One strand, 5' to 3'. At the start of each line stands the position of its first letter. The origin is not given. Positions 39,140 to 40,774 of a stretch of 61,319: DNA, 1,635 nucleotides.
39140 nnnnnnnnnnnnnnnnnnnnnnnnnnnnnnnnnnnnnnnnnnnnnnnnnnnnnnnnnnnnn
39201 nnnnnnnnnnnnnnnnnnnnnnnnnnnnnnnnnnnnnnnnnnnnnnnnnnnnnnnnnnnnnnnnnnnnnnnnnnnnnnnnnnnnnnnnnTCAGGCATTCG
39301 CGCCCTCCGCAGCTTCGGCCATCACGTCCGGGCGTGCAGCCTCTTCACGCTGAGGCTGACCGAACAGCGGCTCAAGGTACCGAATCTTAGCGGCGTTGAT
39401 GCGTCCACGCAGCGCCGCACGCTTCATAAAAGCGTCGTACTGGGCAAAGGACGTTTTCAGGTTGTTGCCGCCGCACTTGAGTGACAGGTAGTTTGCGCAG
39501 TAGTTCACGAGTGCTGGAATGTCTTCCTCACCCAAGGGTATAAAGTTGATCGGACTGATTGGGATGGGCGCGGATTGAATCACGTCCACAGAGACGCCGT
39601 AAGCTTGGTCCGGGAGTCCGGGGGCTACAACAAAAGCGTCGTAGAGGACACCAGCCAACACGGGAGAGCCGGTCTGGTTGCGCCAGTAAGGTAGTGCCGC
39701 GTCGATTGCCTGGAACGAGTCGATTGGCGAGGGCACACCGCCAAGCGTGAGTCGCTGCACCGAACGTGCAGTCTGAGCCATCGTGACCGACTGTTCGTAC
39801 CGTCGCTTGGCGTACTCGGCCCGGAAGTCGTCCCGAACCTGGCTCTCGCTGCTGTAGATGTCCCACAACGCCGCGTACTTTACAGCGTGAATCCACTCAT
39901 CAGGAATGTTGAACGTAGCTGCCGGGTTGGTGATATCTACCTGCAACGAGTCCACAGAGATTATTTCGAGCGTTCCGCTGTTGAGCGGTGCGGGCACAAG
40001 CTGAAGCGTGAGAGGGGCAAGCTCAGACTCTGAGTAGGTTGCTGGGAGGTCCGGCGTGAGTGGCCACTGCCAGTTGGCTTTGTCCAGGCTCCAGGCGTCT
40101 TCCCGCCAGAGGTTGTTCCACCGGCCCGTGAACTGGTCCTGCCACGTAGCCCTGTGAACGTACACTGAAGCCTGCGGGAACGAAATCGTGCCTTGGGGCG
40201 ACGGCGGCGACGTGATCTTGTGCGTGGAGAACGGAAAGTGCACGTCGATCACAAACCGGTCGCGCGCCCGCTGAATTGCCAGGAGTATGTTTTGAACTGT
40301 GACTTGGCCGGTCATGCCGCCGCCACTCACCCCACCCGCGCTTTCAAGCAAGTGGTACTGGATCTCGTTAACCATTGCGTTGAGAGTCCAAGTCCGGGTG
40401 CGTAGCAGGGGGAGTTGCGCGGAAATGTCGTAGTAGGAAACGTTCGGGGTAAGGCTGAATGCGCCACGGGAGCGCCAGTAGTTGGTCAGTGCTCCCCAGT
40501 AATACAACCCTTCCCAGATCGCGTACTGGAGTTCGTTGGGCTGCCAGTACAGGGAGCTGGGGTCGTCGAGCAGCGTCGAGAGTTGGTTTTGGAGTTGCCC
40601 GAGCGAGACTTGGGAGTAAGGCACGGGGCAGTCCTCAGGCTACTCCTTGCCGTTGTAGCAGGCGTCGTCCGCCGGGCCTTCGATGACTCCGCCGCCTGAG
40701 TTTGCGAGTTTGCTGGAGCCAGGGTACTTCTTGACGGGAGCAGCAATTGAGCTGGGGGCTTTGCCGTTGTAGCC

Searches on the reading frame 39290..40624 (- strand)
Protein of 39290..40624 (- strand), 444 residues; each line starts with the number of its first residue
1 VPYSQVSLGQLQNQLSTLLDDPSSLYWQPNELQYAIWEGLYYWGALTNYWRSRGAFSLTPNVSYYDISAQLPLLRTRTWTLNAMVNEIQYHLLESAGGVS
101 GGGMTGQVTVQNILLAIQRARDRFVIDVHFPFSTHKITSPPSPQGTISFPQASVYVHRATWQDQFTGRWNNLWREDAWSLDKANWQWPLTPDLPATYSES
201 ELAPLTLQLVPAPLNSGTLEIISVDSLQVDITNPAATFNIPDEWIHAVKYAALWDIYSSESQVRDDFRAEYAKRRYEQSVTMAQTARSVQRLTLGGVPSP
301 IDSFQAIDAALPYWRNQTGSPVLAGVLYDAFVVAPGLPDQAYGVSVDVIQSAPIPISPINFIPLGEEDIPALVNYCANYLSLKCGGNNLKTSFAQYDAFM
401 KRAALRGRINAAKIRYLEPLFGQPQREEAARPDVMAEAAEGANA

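Call 58: search_protein_families(library=pfam, proteins=[window:39290-40624:-], max_evalue=0.001)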
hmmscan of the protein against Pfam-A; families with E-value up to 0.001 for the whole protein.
window:39290-40624:- (444 aa): 1 family
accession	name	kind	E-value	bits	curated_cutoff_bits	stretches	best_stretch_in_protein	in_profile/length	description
PF24175.2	SU10_adaptor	-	2.5e-06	28.5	27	1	107-287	18-185/194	SU10 adaptor protein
